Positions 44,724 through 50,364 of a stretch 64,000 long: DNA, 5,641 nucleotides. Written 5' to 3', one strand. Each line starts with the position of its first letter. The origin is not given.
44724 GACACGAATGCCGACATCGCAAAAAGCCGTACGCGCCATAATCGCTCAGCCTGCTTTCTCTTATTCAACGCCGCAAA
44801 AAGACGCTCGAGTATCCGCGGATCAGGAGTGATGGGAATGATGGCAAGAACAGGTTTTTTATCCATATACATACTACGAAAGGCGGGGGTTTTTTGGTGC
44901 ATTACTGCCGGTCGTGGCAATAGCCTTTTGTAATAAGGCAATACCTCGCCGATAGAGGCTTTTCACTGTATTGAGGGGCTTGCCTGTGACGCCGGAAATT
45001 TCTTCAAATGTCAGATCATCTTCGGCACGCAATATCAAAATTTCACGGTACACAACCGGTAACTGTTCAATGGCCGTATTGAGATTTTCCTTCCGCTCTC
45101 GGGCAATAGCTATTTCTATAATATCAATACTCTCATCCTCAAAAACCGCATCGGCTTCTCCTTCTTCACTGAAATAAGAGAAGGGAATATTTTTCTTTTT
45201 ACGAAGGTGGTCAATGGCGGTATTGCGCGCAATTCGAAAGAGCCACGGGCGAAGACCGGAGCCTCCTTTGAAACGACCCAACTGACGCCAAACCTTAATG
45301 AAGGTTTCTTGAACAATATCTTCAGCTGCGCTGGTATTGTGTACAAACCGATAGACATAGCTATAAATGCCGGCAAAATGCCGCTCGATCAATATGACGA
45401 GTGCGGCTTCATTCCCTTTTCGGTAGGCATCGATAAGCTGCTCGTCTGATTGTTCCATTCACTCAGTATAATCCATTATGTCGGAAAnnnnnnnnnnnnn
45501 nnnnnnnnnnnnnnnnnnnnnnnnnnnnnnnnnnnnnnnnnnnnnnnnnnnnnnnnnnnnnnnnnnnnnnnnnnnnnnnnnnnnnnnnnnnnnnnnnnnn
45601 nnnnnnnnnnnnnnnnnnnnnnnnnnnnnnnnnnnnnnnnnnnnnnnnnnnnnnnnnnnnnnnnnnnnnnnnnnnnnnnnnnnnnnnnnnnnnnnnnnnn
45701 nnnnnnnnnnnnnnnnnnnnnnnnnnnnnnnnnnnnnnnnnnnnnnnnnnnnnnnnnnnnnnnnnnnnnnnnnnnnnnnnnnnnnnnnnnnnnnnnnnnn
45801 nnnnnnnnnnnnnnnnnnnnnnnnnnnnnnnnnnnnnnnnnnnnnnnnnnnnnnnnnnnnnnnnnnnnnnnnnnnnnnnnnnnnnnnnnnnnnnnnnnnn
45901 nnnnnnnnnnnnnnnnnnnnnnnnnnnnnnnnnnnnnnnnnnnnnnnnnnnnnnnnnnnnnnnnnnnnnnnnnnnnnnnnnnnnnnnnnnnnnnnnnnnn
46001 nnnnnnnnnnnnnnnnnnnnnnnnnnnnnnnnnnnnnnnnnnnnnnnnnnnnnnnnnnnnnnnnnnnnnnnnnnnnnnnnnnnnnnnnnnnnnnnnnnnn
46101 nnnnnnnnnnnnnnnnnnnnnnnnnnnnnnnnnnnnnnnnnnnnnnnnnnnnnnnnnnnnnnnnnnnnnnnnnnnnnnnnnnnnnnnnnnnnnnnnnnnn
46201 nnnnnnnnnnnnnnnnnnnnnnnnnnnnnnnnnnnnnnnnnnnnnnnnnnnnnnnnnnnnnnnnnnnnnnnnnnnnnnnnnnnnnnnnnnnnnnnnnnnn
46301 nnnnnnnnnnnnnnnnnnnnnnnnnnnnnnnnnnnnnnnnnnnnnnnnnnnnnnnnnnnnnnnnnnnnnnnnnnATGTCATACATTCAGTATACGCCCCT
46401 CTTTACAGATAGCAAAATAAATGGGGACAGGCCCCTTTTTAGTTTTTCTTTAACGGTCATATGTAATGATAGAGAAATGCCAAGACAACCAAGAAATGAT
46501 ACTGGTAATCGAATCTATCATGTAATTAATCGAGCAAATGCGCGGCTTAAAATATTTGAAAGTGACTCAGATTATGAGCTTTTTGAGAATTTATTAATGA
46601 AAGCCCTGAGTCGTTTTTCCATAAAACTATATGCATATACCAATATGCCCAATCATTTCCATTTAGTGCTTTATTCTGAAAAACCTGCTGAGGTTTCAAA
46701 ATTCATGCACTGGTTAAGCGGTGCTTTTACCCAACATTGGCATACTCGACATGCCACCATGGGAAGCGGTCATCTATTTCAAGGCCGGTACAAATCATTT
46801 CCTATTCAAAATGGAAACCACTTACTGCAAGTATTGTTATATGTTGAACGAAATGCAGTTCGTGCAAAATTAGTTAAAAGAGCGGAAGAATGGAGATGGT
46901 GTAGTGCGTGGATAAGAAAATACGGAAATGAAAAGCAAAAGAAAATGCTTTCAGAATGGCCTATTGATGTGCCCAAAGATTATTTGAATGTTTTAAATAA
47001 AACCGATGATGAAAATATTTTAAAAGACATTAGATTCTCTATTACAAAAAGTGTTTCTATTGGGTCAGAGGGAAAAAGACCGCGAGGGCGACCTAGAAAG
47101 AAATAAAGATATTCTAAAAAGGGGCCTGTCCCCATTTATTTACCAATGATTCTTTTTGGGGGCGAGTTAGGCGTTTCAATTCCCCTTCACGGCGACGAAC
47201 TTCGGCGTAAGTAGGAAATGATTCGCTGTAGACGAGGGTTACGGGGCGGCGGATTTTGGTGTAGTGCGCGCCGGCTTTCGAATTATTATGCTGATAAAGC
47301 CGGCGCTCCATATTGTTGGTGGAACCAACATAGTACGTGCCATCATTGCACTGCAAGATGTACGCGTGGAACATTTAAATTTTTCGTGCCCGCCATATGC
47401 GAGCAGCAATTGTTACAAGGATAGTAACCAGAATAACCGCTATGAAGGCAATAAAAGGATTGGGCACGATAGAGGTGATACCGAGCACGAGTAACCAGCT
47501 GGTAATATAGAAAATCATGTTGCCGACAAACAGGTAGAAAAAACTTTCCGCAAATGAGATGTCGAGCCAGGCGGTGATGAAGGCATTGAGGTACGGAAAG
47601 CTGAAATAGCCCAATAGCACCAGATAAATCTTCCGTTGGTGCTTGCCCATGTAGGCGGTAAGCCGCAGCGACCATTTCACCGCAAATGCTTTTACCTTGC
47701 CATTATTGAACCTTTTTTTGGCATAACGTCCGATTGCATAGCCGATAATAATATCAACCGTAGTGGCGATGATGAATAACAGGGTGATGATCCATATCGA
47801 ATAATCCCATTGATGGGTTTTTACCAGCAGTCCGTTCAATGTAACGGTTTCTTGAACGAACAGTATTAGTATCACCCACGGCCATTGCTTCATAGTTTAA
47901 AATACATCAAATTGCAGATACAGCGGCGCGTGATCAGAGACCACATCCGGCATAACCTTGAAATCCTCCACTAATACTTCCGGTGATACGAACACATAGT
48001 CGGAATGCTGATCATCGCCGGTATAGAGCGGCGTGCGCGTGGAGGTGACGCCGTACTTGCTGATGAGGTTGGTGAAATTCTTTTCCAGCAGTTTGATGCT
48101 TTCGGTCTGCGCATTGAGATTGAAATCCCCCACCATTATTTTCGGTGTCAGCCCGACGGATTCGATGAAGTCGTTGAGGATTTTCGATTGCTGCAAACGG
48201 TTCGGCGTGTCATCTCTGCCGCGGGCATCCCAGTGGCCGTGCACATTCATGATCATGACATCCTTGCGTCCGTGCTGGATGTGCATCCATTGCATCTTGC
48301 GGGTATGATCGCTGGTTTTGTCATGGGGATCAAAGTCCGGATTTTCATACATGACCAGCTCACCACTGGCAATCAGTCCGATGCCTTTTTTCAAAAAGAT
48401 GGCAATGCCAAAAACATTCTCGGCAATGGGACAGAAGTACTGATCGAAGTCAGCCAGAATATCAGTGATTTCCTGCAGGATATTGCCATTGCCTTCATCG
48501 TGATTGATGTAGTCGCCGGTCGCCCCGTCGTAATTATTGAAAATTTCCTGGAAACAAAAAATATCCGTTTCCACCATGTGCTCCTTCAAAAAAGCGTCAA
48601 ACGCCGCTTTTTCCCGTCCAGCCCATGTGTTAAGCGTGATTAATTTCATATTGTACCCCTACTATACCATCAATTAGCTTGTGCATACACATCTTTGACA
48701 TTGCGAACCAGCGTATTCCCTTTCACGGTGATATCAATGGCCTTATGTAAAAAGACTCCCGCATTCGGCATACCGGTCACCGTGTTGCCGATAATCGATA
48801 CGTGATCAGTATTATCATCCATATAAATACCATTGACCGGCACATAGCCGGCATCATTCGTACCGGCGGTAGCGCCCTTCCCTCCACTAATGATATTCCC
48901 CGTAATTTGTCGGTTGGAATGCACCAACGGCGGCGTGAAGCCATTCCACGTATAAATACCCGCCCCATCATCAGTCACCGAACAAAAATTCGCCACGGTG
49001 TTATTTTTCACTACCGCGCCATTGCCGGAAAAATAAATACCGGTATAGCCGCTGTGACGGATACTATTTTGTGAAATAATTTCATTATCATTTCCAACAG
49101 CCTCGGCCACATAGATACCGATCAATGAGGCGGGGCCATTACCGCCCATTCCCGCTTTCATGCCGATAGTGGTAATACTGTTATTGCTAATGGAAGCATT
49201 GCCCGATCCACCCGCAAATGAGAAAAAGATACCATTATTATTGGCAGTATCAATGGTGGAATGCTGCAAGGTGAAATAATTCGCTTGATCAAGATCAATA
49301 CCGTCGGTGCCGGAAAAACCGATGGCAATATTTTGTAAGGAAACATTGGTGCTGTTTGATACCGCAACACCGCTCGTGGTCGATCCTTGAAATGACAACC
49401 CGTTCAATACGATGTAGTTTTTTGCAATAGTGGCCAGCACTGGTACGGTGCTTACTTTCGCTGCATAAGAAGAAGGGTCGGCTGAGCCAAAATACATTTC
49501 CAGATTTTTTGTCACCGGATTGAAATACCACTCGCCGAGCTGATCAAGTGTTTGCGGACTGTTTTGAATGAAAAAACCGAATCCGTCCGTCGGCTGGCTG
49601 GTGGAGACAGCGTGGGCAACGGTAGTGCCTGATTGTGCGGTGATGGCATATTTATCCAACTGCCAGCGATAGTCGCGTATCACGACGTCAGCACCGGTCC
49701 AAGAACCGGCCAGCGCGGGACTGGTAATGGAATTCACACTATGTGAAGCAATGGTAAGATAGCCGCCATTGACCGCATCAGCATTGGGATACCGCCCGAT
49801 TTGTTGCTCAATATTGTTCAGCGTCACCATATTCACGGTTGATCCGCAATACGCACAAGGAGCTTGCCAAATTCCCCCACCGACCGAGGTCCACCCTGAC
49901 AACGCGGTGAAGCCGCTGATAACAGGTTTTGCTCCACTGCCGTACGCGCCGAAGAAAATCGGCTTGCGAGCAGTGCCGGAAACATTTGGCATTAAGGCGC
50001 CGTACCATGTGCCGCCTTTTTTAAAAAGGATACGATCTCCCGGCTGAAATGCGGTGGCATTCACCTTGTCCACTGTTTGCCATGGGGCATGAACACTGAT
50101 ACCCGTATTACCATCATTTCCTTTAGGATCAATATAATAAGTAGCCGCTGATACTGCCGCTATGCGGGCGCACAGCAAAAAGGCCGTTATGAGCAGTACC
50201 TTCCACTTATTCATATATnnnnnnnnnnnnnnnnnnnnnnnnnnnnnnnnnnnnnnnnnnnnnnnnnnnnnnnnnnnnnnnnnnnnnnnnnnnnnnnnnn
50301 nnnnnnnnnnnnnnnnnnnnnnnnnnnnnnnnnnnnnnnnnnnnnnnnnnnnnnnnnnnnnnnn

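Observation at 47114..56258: Eight-gene cellulose-like exopolysaccharide / glycosylation operon plus a divergent polyprenyl-phosphate sugar synthase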

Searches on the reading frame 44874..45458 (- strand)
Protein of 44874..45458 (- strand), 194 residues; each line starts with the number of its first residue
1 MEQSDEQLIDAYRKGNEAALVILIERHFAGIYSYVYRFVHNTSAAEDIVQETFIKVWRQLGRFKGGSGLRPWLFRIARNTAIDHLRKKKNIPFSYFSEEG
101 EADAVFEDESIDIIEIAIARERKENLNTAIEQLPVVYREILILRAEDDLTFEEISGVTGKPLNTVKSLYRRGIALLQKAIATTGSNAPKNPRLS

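Call 34: search_protein_families(library=pfam, proteins=[window:44874-45458:-], max_evalue=0.001)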
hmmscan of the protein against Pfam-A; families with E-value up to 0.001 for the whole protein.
window:44874-45458:- (194 aa): 3 families
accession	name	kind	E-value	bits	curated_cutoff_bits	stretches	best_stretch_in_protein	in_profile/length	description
PF04542.20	Sigma70_r2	-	2.2e-21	75.8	24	1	23-89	1-69/71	Sigma-70 region 2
PF08281.18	Sigma70_r4_2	-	5.1e-13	48.9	25.7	1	124-174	2-52/54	Sigma-70, region 4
PF04545.22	Sigma70_r4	-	3.6e-07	30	24.1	1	129-177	1-49/50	Sigma-70, region 4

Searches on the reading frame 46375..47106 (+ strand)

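Call 34: search_protein_families(library=pfam, proteins=[window:46375-47106:+], max_evalue=0.001)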
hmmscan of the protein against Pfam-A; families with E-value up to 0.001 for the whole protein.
window:46375-47106:+ (243 aa): 1 family
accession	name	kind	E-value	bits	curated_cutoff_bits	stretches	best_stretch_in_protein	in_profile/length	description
PF01797.21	Y1_Tnp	-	5.4e-16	59.3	23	1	47-159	6-120/121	Transposase IS200 like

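Call 79: search_protein_families(library=padloc, proteins=[window:46375-47106:+], max_evalue=0.001)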
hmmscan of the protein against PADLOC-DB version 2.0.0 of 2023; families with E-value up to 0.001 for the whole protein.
window:46375-47106:+ (243 aa): 0 families

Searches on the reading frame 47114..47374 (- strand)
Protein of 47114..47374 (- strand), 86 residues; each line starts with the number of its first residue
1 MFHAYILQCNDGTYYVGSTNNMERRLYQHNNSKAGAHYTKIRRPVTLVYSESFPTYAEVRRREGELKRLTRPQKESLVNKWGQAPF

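Call 4: search_protein_families(library=pfam, proteins=[window:47114-47374:-], max_evalue=0.01)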
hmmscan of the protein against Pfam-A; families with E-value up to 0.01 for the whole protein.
window:47114-47374:- (86 aa): 2 families
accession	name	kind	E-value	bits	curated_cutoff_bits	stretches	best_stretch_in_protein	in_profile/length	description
PF01541.30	GIY-YIG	-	1.4e-18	67.4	22.6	1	3-74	3-76/78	GIY-YIG catalytic domain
PF10544.15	T5orf172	-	0.0027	18.6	20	1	4-63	3-60/101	T5orf172 domain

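Call 5: search_protein_families(library=ncbifam, proteins=[window:47114-47374:-], max_evalue=0.01)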
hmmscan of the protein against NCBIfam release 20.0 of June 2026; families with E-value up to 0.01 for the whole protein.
window:47114-47374:- (86 aa): 1 family
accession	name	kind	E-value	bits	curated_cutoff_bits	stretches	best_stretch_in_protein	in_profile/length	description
TIGR01453.1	grpIintron_endo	subfamily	0.00059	19.9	56.05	1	5-33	5-35/215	group I intron endonuclease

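Call 79: search_protein_families(library=padloc, proteins=[window:47114-47374:-], max_evalue=0.001)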
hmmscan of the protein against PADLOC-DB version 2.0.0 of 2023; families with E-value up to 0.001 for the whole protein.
window:47114-47374:- (86 aa): 0 families

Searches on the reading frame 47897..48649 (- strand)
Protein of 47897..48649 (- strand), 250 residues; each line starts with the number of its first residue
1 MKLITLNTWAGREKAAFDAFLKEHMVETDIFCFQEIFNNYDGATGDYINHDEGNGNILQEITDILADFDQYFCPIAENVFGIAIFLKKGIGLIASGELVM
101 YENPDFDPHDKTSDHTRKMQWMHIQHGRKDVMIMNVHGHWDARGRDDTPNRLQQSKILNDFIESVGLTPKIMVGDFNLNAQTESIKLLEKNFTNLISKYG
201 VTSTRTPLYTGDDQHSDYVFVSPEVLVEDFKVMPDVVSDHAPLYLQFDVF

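Call 4: search_protein_families(library=pfam, proteins=[window:47897-48649:-], max_evalue=0.01)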
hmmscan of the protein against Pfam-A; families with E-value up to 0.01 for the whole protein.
window:47897-48649:- (250 aa): 2 families
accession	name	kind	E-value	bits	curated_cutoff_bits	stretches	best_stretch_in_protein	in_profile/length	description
PF03372.29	Exo_endo_phos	-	1e-11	45.5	24.5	1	4-240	1-225/225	Endonuclease/Exonuclease/phosphatase family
PF14529.12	Exo_endo_phos_2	-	0.0034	17.7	27.4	0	153-243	16-116/117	Endonuclease-reverse transcriptase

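Call 5: search_protein_families(library=ncbifam, proteins=[window:47897-48649:-], max_evalue=0.01)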
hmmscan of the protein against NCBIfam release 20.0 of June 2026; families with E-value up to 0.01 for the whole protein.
window:47897-48649:- (250 aa): 3 families
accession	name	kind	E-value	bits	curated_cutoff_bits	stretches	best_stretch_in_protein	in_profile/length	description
NF003842.0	PRK05421.1-4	equivalog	0.0003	20.3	144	1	158-249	168-257/259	endonuclease/exonuclease/phosphatase family protein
NF003841.0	PRK05421.1-3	equivalog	0.00041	19.9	223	1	128-249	146-260/261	endonuclease/exonuclease/phosphatase family protein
NF033681.1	ExeM_NucH_DNase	subfamily_domain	0.0022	16.9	300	1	149-225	414-494/546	ExeM/NucH family extracellular endonuclease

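Call 79: search_protein_families(library=padloc, proteins=[window:47897-48649:-], max_evalue=0.001)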
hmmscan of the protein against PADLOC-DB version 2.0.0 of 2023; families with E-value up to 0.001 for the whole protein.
window:47897-48649:- (250 aa): 0 families
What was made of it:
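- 47114..48649 (-): g6-g8: a cytoplasmic EEP-family hydrolase (47897-48649), a 4-TM membrane protein (47375-47893) and an 86-aa GIY-YIG protein (47114-47374). They are tightly packed behind the operon but not conserved with it. No PADLOC hits (call 79).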

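Call 80: search_solved_structures(query=window:47897-48649:-, max_evalue=0.01)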
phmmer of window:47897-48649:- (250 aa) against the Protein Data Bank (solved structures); distinct sequences matched with E-value up to 0.01: 1.
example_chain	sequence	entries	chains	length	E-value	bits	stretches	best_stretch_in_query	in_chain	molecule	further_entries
3g6s_A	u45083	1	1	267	5.3e-05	26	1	115-243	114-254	Putative endonuclease/exonuclease/phosphatase family protein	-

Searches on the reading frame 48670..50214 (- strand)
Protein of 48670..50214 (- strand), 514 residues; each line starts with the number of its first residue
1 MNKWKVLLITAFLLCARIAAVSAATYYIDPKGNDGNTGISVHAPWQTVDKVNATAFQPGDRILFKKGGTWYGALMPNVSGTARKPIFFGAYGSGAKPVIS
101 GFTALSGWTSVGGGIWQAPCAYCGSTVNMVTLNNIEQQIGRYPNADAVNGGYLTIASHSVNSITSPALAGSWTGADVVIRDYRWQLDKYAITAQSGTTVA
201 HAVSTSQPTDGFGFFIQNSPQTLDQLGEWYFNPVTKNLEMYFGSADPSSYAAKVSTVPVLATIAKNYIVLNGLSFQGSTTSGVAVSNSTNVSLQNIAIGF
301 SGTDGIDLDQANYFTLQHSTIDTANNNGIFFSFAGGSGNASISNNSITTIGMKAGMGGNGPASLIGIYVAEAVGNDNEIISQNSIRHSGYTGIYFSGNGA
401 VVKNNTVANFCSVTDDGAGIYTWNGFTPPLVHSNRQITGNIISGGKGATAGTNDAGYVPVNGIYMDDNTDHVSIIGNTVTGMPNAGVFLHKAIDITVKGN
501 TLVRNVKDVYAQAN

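Call 4: search_protein_families(library=pfam, proteins=[window:48670-50214:-], max_evalue=0.01)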
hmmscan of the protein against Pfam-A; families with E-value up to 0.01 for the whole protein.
window:48670-50214:- (514 aa): 2 families
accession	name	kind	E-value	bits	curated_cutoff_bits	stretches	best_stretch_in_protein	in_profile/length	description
PF13229.12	Beta_helix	-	3.7e-14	53.1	25.9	2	375-506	7-114/158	Right handed beta helix region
PF05048.19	NosD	-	4.6e-08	33.2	23.6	2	434-510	92-154/212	Periplasmic copper-binding protein (NosD)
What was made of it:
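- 48670..50214 (-): g5: secreted right-handed beta-helix protein (514 aa), probably a carbohydrate-active hydrolase or lyase. It is a lineage-specific trailing gene and not part of the conserved system. Beta_helix 3.7e-14 and NosD (call 4).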

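Call 5: search_protein_families(library=ncbifam, proteins=[window:48670-50214:-], max_evalue=0.01)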
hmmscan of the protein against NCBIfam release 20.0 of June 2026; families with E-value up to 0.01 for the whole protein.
window:48670-50214:- (514 aa): 0 families

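Call 77: search_solved_structures(query=window:48670-50214:-, max_evalue=0.01)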
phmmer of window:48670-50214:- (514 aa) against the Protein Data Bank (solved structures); distinct sequences matched with E-value up to 0.01: 6.
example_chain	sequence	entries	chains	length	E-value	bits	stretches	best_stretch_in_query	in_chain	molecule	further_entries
6kqs_A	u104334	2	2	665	3.5e-10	42.3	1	26-132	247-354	lacto-N-biosidase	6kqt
7v6m_A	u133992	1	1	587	4.4e-10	42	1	23-99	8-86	Fibronectin type III domain-containing protein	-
7o84_A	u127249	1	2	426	0.0013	20.7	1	47-116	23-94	Alginate lyase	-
7o7a_A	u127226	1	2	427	0.0013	20.7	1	47-116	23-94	Aliginate lyase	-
6kfn_A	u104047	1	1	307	0.0052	18.7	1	57-117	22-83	alginate lyase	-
3vst_A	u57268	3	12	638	0.0093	17.8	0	26-118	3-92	Xylosidase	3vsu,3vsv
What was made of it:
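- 48670..50214 (-): The N-terminal region resembles lacto-N-biosidase 6kqs and alginate lyases (call 77).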

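Call 79: search_protein_families(library=padloc, proteins=[window:48670-50214:-], max_evalue=0.001)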
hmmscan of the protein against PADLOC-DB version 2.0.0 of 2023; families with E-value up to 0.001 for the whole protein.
window:48670-50214:- (514 aa): 0 families
